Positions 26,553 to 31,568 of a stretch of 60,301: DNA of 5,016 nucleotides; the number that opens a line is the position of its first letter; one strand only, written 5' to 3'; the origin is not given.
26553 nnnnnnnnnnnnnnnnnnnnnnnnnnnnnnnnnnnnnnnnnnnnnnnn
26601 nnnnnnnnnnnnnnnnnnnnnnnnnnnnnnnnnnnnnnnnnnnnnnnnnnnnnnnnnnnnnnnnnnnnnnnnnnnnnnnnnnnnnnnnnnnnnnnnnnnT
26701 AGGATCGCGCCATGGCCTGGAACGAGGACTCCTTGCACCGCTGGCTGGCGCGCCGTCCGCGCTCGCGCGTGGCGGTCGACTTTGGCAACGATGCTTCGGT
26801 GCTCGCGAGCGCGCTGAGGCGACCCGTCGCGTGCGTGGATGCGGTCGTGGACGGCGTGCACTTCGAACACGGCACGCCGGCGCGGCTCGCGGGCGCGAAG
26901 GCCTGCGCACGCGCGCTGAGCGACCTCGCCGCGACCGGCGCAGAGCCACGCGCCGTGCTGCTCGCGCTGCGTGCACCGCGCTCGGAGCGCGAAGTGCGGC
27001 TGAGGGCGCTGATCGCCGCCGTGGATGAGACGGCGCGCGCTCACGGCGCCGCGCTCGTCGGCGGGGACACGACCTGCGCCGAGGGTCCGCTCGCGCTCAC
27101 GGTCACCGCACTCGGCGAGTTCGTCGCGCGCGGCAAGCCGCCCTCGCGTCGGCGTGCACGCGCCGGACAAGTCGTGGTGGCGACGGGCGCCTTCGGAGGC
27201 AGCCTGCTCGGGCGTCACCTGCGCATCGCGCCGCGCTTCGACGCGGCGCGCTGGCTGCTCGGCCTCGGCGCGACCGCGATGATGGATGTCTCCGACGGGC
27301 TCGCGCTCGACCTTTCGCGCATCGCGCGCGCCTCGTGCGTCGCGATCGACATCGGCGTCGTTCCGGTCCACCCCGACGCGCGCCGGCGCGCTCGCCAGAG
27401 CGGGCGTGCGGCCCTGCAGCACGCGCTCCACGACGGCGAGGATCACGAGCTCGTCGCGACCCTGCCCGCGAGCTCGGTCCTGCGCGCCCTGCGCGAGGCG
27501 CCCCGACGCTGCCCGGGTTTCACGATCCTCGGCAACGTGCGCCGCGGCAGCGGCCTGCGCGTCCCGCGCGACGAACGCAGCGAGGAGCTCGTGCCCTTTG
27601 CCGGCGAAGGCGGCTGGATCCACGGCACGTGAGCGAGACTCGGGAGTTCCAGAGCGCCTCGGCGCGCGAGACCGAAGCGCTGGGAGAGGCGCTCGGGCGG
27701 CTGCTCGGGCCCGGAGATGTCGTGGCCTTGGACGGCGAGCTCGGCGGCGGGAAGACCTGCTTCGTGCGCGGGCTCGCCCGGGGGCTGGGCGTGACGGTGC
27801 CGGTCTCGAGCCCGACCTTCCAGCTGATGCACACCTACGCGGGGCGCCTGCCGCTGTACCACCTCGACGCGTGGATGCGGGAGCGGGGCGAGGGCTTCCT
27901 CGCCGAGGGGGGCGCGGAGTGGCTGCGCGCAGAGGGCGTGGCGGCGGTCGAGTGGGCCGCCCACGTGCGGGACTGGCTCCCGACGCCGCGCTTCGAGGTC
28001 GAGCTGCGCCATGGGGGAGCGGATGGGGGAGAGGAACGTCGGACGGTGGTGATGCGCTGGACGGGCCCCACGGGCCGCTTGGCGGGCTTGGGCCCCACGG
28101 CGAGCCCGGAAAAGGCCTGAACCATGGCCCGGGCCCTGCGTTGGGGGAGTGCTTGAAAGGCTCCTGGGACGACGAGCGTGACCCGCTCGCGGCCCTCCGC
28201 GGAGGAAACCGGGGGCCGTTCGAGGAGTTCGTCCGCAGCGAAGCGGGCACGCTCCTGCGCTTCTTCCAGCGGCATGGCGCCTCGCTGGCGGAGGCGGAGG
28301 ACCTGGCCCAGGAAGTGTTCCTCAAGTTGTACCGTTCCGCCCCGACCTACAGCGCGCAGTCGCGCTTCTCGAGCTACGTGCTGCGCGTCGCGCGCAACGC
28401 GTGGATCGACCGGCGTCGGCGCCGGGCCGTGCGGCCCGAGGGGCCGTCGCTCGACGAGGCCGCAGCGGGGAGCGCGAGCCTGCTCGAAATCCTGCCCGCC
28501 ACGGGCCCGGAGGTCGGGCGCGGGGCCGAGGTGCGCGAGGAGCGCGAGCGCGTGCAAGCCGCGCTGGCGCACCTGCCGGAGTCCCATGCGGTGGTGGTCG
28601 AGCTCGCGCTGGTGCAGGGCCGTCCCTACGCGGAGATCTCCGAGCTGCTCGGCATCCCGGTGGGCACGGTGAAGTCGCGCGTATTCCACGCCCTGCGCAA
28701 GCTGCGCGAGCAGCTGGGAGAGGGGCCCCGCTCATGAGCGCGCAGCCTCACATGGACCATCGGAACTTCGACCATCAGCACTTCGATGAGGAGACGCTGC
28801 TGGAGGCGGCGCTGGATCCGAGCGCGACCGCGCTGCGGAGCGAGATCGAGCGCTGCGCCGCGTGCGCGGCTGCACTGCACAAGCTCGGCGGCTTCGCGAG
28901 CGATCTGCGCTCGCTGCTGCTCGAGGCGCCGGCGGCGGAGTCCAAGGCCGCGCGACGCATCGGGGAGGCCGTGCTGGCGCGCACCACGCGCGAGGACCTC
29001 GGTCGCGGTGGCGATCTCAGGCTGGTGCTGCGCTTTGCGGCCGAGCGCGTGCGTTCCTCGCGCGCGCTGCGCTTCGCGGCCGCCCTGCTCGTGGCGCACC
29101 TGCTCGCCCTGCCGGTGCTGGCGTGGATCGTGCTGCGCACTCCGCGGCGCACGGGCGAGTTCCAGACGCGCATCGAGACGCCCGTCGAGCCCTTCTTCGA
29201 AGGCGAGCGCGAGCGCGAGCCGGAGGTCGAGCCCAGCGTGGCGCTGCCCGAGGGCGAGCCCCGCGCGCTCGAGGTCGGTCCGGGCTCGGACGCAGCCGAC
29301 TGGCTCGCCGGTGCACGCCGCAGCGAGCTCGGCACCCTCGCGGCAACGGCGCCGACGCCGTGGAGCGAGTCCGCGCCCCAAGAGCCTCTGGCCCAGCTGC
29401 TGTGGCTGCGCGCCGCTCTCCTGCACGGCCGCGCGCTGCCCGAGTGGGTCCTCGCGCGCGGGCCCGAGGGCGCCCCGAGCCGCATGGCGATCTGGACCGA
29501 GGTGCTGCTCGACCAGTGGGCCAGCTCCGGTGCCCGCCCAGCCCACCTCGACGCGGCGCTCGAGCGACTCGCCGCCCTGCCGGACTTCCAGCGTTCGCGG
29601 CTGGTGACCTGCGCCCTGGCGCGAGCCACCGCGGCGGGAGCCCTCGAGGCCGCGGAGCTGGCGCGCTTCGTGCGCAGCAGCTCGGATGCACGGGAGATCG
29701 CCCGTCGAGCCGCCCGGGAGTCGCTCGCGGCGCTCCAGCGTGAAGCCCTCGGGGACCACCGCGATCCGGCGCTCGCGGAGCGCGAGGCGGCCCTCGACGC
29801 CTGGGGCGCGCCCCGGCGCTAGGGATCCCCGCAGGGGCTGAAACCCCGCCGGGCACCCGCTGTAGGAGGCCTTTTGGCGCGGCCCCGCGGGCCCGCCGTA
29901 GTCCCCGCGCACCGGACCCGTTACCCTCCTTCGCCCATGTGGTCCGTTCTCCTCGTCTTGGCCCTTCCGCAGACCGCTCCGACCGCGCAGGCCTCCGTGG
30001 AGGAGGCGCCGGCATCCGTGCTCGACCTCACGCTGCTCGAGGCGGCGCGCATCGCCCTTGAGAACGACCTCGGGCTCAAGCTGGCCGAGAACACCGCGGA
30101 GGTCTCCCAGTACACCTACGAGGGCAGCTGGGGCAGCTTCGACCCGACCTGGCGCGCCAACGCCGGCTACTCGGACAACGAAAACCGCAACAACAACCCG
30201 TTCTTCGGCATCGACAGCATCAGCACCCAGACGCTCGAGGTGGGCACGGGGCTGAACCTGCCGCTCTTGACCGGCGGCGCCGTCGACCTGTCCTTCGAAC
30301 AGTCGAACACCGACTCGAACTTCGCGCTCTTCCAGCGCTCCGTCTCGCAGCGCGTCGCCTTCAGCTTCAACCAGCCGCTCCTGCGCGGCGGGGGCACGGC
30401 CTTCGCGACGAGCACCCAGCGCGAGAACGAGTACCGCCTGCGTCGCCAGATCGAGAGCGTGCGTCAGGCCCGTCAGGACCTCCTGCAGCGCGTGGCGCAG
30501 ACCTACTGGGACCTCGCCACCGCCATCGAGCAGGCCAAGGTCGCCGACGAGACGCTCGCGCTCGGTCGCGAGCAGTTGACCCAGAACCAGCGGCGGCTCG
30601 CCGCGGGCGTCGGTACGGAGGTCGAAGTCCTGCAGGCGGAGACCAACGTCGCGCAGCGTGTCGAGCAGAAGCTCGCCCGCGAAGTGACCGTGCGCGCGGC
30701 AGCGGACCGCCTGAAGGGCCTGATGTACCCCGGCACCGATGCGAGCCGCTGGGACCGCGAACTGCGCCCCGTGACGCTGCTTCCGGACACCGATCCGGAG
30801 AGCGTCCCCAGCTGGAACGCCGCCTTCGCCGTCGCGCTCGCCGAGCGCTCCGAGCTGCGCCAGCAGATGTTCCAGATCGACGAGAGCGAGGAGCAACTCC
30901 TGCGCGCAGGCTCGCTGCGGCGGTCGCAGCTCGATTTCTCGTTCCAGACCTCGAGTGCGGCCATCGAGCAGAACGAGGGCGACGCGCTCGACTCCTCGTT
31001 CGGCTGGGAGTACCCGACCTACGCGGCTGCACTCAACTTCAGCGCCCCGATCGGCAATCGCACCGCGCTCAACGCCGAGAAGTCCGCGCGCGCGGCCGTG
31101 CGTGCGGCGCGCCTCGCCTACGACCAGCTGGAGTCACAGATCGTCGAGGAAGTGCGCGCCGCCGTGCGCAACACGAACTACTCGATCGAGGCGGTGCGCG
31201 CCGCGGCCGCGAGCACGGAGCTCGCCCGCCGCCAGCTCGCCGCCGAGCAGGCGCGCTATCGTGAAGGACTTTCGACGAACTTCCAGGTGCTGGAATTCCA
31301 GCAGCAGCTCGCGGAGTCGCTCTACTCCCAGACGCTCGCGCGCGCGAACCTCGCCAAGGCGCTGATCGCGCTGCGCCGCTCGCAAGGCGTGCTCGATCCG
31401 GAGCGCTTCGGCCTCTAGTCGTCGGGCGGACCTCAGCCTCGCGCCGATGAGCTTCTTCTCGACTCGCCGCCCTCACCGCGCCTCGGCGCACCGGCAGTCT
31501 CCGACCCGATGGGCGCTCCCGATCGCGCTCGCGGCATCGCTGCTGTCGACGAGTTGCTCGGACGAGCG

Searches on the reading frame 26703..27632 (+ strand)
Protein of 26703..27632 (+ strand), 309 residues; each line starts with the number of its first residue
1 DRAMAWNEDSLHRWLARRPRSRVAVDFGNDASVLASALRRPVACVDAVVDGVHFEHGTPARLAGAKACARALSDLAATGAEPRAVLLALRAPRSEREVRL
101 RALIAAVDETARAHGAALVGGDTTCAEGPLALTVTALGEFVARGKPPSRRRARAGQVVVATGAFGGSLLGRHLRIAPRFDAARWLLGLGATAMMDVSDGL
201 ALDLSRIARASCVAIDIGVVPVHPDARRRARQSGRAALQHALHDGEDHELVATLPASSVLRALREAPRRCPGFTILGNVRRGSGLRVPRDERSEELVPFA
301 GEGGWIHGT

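Call 69: search_protein_families(library=pfam, proteins=[window:26703-27632:+], max_evalue=0.0001)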
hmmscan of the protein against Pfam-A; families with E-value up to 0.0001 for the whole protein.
window:26703-27632:+ (309 aa): 1 family
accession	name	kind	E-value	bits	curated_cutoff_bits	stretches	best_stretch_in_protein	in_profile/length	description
PF00586.29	AIRS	-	2.9e-20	73.2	24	1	28-139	1-111/112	AIR synthase related protein, N-terminal domain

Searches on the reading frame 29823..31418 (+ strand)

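Call 69: search_protein_families(library=pfam, proteins=[window:29823-31418:+], max_evalue=0.0001)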
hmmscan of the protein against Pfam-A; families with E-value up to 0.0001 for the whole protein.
window:29823-31418:+ (531 aa): 1 family
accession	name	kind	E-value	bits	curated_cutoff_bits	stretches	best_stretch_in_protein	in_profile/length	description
PF02321.23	OEP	-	5.7e-38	131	22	3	333-519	3-184/187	Outer membrane efflux protein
